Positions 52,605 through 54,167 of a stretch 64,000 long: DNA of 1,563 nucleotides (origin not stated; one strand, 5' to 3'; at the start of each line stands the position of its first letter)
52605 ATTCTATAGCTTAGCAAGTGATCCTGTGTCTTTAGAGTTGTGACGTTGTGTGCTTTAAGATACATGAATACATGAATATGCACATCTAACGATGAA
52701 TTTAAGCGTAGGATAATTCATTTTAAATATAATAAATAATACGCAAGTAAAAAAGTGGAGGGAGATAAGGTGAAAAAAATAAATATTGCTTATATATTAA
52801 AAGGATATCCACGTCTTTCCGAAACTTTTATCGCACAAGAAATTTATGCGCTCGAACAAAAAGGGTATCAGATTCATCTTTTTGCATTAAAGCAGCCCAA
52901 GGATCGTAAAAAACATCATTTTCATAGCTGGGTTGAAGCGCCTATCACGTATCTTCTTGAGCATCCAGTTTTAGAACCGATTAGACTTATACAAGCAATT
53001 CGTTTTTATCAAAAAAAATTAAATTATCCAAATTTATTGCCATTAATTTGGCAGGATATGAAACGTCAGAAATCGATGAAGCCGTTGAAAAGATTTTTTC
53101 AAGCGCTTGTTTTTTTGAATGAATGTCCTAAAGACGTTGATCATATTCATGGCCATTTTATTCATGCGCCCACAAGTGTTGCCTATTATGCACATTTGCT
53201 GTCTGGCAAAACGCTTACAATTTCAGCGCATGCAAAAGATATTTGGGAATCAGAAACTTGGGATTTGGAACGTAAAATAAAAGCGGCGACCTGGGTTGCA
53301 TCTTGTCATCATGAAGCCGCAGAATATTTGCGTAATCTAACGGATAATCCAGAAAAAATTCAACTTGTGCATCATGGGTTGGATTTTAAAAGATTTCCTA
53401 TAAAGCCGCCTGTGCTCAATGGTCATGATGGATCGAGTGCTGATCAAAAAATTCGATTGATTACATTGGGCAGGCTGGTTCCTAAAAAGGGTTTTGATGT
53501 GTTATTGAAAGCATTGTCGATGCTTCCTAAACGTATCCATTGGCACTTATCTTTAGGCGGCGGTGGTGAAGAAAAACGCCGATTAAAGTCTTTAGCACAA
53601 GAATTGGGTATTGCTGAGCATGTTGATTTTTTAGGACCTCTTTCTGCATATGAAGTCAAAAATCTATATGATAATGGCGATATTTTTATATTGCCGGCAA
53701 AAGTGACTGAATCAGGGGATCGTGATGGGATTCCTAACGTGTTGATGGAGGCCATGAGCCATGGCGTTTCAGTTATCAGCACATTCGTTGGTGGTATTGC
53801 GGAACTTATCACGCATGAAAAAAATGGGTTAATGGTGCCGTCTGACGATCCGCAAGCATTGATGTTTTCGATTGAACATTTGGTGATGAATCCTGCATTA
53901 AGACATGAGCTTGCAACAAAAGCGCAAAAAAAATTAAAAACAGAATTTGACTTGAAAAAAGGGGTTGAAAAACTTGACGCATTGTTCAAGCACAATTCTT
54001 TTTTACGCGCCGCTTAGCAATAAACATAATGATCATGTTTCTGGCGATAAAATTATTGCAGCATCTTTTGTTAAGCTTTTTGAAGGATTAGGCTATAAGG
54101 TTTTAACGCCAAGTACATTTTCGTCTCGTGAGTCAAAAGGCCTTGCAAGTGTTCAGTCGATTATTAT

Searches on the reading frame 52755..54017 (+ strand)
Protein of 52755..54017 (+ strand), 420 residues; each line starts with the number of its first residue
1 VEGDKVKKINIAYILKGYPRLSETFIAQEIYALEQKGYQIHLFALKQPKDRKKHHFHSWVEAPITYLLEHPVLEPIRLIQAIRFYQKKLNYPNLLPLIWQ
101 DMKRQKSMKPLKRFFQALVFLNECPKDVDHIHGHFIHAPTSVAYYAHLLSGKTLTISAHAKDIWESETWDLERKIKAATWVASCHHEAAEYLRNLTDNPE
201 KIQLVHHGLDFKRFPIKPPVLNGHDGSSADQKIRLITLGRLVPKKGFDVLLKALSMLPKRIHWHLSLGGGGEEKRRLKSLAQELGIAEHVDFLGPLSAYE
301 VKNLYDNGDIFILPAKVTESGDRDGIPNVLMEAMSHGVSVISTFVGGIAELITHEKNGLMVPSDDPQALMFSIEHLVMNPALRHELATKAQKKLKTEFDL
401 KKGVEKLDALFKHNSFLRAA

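Call 12: search_protein_families(library=pfam, proteins=[window:52755-54017:+], max_evalue=0.001)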
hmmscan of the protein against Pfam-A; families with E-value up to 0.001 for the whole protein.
window:52755-54017:+ (420 aa): 4 families
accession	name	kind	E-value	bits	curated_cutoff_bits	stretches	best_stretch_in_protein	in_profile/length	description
PF00534.26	Glycos_transf_1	-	1.8e-35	122.5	26.4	1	229-392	12-171/172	Glycosyl transferases group 1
PF13692.12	Glyco_trans_1_4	-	3.9e-31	108.6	27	1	234-377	3-140/142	Glycosyl transferases group 1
PF13439.12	Glyco_transf_4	-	3.2e-08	34.2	28.5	1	23-212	5-169/170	Glycosyltransferase Family 4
PF13524.12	Glyco_trans_1_2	-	1.4e-05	25.5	25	1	264-406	16-141/144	Glycosyl transferase-like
